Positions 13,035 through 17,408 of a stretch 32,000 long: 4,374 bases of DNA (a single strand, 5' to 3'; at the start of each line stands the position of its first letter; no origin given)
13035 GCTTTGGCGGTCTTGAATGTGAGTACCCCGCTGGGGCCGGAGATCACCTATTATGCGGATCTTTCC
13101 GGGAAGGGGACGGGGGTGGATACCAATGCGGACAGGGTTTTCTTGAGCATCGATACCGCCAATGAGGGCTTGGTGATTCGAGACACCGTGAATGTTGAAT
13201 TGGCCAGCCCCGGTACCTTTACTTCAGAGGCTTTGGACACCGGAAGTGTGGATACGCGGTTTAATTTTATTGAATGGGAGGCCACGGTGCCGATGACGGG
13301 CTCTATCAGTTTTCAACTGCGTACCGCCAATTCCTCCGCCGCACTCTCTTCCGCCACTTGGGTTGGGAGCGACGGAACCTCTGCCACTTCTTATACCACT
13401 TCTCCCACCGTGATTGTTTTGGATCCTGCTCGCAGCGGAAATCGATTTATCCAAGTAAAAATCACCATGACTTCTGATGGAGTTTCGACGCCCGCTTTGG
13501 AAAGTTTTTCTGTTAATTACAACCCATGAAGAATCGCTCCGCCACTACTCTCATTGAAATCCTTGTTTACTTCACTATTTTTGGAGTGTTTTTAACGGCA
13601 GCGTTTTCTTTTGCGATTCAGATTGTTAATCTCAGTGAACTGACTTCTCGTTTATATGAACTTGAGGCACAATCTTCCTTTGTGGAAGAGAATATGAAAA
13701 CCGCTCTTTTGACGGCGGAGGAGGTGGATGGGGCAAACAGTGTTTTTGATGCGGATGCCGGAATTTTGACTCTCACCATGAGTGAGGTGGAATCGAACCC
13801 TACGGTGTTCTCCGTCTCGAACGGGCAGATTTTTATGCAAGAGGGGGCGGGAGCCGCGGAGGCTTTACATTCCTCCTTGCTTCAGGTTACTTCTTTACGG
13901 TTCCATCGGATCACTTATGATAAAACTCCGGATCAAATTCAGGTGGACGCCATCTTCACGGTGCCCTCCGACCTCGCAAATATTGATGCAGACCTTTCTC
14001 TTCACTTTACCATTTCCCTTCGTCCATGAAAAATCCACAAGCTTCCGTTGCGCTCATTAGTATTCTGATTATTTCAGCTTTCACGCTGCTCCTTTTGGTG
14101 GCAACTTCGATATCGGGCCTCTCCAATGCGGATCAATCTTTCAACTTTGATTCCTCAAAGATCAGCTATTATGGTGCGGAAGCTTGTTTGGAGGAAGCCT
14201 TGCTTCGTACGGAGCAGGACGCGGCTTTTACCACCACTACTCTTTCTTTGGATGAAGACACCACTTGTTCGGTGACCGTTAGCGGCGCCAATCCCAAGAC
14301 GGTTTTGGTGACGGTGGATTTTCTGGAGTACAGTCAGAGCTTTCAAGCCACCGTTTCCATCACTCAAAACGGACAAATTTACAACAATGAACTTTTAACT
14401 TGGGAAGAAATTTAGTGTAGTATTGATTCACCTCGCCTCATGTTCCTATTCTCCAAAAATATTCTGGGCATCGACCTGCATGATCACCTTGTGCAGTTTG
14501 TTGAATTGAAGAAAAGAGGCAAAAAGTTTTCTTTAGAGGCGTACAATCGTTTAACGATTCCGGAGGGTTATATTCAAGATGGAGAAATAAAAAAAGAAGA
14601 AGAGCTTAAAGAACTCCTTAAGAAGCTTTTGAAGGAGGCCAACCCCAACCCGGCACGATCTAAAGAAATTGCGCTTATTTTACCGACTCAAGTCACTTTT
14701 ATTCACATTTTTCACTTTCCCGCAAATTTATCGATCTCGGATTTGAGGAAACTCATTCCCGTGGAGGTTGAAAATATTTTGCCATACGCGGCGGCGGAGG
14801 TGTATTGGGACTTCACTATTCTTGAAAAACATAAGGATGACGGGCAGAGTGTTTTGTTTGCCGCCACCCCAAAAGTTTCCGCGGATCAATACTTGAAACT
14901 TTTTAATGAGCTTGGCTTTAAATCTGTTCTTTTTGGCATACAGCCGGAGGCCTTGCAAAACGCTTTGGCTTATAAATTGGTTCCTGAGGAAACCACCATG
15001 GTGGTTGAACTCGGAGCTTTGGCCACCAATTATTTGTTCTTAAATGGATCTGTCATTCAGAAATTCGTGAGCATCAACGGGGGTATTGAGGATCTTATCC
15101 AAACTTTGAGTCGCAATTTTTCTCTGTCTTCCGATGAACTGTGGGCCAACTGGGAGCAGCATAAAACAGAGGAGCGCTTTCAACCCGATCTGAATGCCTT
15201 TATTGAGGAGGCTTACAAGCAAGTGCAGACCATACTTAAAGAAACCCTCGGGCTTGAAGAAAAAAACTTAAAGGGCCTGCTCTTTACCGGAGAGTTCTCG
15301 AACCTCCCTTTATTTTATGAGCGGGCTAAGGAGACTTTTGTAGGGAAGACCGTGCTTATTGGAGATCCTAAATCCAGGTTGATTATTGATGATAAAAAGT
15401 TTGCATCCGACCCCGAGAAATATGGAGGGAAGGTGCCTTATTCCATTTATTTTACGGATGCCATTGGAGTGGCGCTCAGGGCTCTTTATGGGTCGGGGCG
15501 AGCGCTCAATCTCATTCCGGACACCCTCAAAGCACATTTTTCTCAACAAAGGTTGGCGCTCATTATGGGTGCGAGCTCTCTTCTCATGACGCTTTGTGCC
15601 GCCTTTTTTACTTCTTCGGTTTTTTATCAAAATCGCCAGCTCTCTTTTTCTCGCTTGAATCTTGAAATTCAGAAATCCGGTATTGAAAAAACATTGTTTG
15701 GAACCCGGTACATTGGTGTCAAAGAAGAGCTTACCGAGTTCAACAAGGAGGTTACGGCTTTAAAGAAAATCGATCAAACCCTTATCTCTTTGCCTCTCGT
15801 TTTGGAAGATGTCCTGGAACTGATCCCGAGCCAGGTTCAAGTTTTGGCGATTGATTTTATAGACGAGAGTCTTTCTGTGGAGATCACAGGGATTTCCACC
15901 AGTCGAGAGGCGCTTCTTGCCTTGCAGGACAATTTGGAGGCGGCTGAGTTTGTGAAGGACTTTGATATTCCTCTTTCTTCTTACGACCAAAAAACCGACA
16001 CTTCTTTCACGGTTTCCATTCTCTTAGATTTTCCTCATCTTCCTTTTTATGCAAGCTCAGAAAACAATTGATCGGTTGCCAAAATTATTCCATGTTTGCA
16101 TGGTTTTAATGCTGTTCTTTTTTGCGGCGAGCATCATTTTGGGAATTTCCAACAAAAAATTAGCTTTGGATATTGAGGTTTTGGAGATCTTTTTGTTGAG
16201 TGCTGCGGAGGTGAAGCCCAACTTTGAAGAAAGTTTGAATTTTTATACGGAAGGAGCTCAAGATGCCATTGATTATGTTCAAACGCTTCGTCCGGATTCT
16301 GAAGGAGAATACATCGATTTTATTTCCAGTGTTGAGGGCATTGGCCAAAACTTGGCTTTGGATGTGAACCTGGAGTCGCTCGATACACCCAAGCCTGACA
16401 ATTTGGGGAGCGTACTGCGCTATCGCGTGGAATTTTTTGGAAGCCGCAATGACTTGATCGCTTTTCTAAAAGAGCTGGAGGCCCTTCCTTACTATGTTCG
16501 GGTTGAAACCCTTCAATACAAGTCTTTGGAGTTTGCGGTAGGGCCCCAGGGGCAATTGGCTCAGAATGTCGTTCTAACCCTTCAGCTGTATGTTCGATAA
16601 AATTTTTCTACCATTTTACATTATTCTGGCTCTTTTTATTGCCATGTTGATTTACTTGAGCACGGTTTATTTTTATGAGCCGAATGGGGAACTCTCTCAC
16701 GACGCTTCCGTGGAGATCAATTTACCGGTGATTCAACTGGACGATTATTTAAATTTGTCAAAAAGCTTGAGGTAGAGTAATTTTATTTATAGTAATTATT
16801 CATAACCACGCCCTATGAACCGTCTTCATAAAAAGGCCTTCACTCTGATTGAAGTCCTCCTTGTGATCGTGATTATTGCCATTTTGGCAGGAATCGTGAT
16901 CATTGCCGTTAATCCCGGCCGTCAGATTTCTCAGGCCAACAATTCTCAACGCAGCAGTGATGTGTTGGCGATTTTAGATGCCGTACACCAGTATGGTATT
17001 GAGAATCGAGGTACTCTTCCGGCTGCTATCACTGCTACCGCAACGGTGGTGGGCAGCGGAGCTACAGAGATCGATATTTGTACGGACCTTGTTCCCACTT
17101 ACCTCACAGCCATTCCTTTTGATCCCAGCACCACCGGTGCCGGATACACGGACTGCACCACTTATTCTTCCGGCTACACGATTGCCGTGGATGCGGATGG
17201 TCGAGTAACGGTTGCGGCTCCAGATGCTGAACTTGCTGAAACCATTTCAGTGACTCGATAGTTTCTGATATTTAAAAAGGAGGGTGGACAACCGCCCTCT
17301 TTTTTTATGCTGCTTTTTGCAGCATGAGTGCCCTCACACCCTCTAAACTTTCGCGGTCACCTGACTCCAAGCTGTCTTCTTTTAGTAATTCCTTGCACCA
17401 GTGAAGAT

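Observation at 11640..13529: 629-aa pilin fused to a seven-blade LVIVD-type beta-propeller and a C-terminal beta domain: candidate pilus-tip adhesin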

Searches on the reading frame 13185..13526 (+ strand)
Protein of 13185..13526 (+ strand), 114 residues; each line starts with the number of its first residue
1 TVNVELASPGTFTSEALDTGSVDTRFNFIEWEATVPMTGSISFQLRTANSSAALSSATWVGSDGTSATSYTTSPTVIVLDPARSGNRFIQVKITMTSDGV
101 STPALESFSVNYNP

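Call 35: search_protein_families(library=pfam, proteins=[window:13185-13526:+], max_evalue=10)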
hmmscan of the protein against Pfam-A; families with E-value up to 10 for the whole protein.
seq(114 aa): 0 families

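Call 74: search_solved_structures(query=A4, max_evalue=10, show_alignments=3)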
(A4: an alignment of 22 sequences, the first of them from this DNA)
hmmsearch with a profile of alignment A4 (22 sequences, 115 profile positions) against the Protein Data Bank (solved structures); distinct sequences matched with E-value up to 10: 1.
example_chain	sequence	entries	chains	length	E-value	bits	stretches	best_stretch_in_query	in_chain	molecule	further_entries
7vwp_D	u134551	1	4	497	0.52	13.4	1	38-73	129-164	FlsO1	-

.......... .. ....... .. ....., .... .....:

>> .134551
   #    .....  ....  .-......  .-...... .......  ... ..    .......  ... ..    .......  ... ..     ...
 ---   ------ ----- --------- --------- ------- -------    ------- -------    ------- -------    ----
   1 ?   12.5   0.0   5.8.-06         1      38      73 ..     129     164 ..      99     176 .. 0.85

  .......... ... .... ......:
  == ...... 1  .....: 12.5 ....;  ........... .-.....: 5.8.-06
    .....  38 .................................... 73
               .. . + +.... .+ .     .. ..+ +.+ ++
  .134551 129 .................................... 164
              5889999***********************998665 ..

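Call 75: search_protein_families(library=pfam, alignment_id=A4, max_evalue=10)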
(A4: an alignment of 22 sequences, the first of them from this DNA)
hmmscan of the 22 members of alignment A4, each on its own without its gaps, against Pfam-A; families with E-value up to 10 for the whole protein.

A. member 1, seq(114 aa): 0 families

B. families by the number of members that match (of 22 scanned): 14 families
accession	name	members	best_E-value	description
PF25484.1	DUF7907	2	0.074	Domain of unknown function (DUF7907)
PF03422.21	CBM_6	2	0.23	Carbohydrate binding module (family 6)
PF23732.1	PH_22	1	0.016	PH domain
PF23926.2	LtfC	1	0.035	LtfC-like, beta-sandwich domain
PF25233.1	DUF7849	1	0.036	Domain of unknown function (DUF7849)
PF14016.12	DUF4232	1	0.068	Domain of unknown function (DUF4232)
PF22980.2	Myb_DNA-bind_8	1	0.082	Myb-like DNA-binding domain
PF12216.13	m04gp34like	1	0.083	Immune evasion protein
PF00041.27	fn3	1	0.091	Fibronectin type III domain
PF02832.22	Flavi_glycop_C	1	0.096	Flavivirus glycoprotein, immunoglobulin-like domain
PF00553.25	CBM_2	1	0.12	Cellulose binding domain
PF09864.15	MliC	1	0.13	Membrane-bound lysozyme-inhibitor of c-type lysozyme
PF08462.16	Carmo_coat_C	1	0.13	Carmovirus coat protein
PF22245.3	G7C_C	1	0.24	Tailspike protein, C-terminal domain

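Call 80: search_protein_representatives(protein=window:13185-13526:+)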
Query: 114 residues. Proteins with E-value up to 0.001 (for the whole library): 1119; up to 1e-10: 162; up to 1e-30: 1. The best 150 are listed.
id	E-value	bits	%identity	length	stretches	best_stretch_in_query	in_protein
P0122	5.2e-32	126.2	37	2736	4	10-112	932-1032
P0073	1.7e-29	118.1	52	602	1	6-114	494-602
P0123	5.1e-29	116.6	54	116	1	6-114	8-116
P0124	6.6e-29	116.3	54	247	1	6-114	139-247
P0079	1.1e-28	115.6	54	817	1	6-114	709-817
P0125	1.9e-28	114.8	53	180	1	7-114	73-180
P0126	2.4e-26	108.1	41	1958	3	8-113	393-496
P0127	6.9e-26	106.6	49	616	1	7-114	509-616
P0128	1.4e-25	105.6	53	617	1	8-114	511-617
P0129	1.6e-25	105.4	50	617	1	4-114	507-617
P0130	9.7e-25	102.9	37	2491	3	9-113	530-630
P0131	1.5e-24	102.3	52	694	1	7-114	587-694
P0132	9.8e-24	99.7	55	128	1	26-114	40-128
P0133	2.1e-23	98.6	48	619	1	7-114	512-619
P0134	2.7e-22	95.0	47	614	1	9-112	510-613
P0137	1.0e-20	90.0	33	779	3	8-112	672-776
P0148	2.6e-19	85.5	33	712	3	10-112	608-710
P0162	5.2e-17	78.1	33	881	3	6-114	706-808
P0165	8.6e-17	77.4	36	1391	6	9-113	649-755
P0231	1.6e-12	63.7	29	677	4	14-113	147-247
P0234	1.8e-12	63.5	27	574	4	3-112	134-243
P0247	6.5e-12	61.7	28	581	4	7-113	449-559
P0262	4.3e-11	59.1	35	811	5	10-113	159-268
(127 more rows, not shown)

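Call 81: search_protein_families(library=pfam, proteins=[P0165, P0262, P0231, P0234, P0137, P0148, P0162, P0247, P0126], max_evalue=0.01)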
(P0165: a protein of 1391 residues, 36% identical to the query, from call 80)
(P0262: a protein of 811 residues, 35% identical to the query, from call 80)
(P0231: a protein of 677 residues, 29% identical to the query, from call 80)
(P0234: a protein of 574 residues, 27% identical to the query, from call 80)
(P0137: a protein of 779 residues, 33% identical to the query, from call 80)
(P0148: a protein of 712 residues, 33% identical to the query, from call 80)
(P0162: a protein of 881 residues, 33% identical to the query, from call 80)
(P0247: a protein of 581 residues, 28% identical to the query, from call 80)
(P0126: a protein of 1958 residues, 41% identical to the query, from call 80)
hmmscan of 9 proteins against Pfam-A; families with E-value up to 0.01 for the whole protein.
P0165 (1391 aa): 0 families

P0262 (811 aa): 0 families

P0231 (677 aa): 5 families
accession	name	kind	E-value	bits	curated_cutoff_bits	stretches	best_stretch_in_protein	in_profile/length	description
PF16656.11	Pur_ac_phosph_N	-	0.0001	23.3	30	1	593-653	30-93/93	Purple acid Phosphatase, N-terminal domain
PF00041.27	fn3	-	0.00016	22.3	25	1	583-644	24-75/84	Fibronectin type III domain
PF25059.1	FN3_DSCAM-DSCAML_C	-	0.00099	19.8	39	1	591-656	21-83/89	DSCAM/DSCAML C-terminal Fn3-like domain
PF10179.15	NDNF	-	0.0013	19.2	27.3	1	620-643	91-114/127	Neuron-derived neurotrophic factor, first Fn(III) domain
PF16974.11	NAR2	-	0.0045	17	26.6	0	597-647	71-124/142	High-affinity nitrate transporter accessory, Ig-like domain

P0234 (574 aa): 1 family
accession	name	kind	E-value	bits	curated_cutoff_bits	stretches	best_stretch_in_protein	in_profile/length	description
PF01833.30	TIG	-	1.5e-06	28.6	20.9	1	248-327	1-78/84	IPT/TIG domain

P0137 (779 aa): 1 family
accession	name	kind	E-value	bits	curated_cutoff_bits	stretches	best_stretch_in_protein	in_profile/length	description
PF07963.17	N_methyl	-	3.9e-06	26.6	21.2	1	7-31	2-26/27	Prokaryotic N-terminal methylation motif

P0148 (712 aa): 2 families
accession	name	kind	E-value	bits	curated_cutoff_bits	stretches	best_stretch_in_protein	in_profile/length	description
PF18705.7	DUF5643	-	3.8e-06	27.3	34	0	198-273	43-114/115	Family of unknown function (DUF5643)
PF02012.26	BNR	-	0.0016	18.6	27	0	528-538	1-11/12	BNR/Asp-box repeat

P0162 (881 aa): 3 families
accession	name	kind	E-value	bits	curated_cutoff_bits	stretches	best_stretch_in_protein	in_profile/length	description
PF07081.18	DUF1349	-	3.2e-17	63.2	32.4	2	93-251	11-177/179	Protein of unknown function (DUF1349)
PF17851.8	GH43_C2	-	1.4e-13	51.5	22.7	2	507-703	2-202/203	Beta xylosidase C-terminal Concanavalin A-like domain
PF00404.24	Dockerin_1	-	5.8e-07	30.1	22.9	1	820-870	1-51/57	Dockerin type I domain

P0247 (581 aa): 1 family
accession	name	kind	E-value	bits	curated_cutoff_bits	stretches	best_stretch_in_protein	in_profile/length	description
PF01833.30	TIG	-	0.0019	18.6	20.9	1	252-332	1-76/84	IPT/TIG domain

P0126 (1958 aa): 6 families
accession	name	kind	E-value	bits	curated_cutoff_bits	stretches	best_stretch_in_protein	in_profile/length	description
PF10102.14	DUF2341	-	2.9e-60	201.2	23.4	2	143-224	1-82/84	Domain of unknown function (DUF2341)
PF16656.11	Pur_ac_phosph_N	-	1.1e-31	109.6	30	4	1740-1817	10-93/93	Purple acid Phosphatase, N-terminal domain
PF00041.27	fn3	-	2.7e-15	56.8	25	2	1632-1705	3-72/84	Fibronectin type III domain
PF03160.20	Calx-beta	-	5.3e-11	43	27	1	1420-1529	7-117/119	Calx-beta domain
PF16655.11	PhoD_N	-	0.00013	22.9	30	0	1770-1808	48-86/90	PhoD-like phosphatase, N-terminal domain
PF10179.15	NDNF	-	0.0023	18.4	27.3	0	1682-1708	89-115/127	Neuron-derived neurotrophic factor, first Fn(III) domain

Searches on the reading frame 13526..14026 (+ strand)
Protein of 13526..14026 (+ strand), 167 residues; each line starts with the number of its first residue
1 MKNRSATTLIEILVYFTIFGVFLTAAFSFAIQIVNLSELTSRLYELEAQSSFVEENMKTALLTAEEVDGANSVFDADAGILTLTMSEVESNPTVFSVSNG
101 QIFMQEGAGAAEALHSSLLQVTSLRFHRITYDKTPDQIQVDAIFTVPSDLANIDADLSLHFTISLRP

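Call 5: search_protein_families(library=pfam, proteins=[window:13526-14026:+], max_evalue=0.01)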
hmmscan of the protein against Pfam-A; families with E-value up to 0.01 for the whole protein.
window:13526-14026:+ (167 aa): 1 family
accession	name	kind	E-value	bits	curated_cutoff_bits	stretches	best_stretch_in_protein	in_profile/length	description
PF07963.17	N_methyl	-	0.00018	21.4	21.2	1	1-27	1-27/27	Prokaryotic N-terminal methylation motif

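Call 66: search_protein_families(library=ncbifam, proteins=[window:13526-14026:+], max_evalue=1)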
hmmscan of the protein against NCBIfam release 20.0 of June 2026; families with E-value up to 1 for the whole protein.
window:13526-14026:+ (167 aa): 2 families
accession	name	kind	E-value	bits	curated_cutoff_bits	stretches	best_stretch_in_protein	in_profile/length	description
NF045993.1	MAG0130_MAG3770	subfamily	0.075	13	85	1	2-52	44-94/140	MAG0130/MAG3770 family membrane protein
TIGR01107.1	Na_K_ATPase_bet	equivalog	0.11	11.4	189.35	1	4-34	31-61/290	sodium/potassium-exchanging ATPase subunit beta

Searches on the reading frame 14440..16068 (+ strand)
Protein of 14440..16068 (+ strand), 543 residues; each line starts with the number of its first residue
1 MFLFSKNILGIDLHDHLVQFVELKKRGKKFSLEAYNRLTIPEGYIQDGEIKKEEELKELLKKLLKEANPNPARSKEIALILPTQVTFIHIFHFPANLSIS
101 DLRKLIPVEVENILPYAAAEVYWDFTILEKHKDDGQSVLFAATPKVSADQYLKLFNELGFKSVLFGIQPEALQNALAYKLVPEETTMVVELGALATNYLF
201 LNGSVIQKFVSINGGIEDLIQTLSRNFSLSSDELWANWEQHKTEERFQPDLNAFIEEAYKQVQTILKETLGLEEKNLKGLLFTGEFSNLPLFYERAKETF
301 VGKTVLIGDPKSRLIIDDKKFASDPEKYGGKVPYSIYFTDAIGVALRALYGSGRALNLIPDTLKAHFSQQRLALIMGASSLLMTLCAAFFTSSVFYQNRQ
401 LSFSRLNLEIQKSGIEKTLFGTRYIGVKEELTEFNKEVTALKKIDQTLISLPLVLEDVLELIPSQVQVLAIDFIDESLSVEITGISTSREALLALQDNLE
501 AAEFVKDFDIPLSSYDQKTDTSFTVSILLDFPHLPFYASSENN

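Call 5: search_protein_families(library=pfam, proteins=[window:14440-16068:+], max_evalue=0.01)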
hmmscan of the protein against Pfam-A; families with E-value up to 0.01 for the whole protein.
window:14440-16068:+ (543 aa): 2 families
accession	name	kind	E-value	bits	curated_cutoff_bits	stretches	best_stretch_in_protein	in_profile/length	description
PF11104.14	PilM_2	-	2.8e-25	89.4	27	1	10-299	1-297/340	Type IV pilus assembly protein PilM;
PF05137.18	PilN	-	0.00019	21.8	22.8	1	454-515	2-61/78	Fimbrial assembly protein (PilN)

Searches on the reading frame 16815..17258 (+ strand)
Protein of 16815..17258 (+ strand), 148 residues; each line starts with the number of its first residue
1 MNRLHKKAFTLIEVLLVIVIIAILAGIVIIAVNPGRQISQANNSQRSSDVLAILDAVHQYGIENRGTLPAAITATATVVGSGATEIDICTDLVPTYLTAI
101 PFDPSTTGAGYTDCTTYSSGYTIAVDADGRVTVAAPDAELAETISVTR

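Call 5: search_protein_families(library=pfam, proteins=[window:16815-17258:+], max_evalue=0.01)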
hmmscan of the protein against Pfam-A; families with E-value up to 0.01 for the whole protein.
window:16815-17258:+ (148 aa): 3 families
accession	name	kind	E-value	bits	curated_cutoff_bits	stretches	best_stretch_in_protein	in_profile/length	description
PF07963.17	N_methyl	-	1.2e-07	31.4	21.2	1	5-28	3-26/27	Prokaryotic N-terminal methylation motif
PF14221.11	DUF4330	-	0.0036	17.9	27.6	1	9-132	14-133/167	Domain of unknown function (DUF4330)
PF23960.2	DUF7289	-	0.0039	17.2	27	1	16-67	15-67/238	Family of unknown function (DUF7289)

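Call 66: search_protein_families(library=ncbifam, proteins=[window:16815-17258:+], max_evalue=1)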
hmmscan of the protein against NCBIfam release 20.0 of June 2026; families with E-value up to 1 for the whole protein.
window:16815-17258:+ (148 aa): 15 families
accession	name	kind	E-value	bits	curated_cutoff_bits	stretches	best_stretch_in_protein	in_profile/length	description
TIGR01710.1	typeII_sec_gspG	equivalog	2.7e-09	37.2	88.85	1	7-138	1-128/134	type II secretion system major pseudopilin GspG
TIGR02532.1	IV_pilin_GFxxxE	domain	3.2e-07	29.9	16.3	1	7-29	2-24/24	prepilin-type N-terminal cleavage/methylation domain-containing protein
TIGR01708.2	typeII_sec_gspH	equivalog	4.4e-07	30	80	1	8-60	3-53/169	type II secretion system minor pseudopilin GspH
NF040999.1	pilin_ComGC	equivalog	2.2e-05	24.6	75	1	6-63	1-56/84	competence type IV pilus major pilin ComGC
NF007862.0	PRK10574.1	equivalog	9.6e-05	22.5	138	1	5-31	3-29/145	prepilin peptidase-dependent pilin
TIGR02596.1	TIGR02596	subfamily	0.00019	21.5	70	1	9-41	1-33/196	Verru_Chthon cassette protein D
NF040982.1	ComGD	equivalog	0.00023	21.6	70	1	6-34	1-29/139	competence type IV pilus minor pilin ComGD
NF041013.1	T4P_ComGE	equivalog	0.00054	20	49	1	6-45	3-42/83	competence type IV pilus minor pilin ComGE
NF041002.1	pilin_ComGF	equivalog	0.0013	19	80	1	6-54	1-49/139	competence type IV pilus minor pilin ComGF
NF007800.0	PRK10506.1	equivalog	0.013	15.3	158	1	5-58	7-58/163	prepilin peptidase-dependent protein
NF038186.1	YPDG_rpt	domain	0.018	16.1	40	1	108-146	38-78/98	YPDG domain-containing protein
TIGR02599.1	TIGR02599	subfamily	0.049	12.9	256.5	1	8-33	1-26/361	Verru_Chthon cassette protein C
TIGR01707.1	gspI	equivalog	0.054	14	44.35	1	9-34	2-27/101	type II secretion system minor pseudopilin GspI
NF041775.1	typeIV_PilA_Myxo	equivalog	0.25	11.3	400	1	6-30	10-34/214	type IV pilin protein PilA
NF050032.1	Rv1733c_fam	subfamily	0.76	9.7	80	0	121-147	113-139/180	Rv1733c family protein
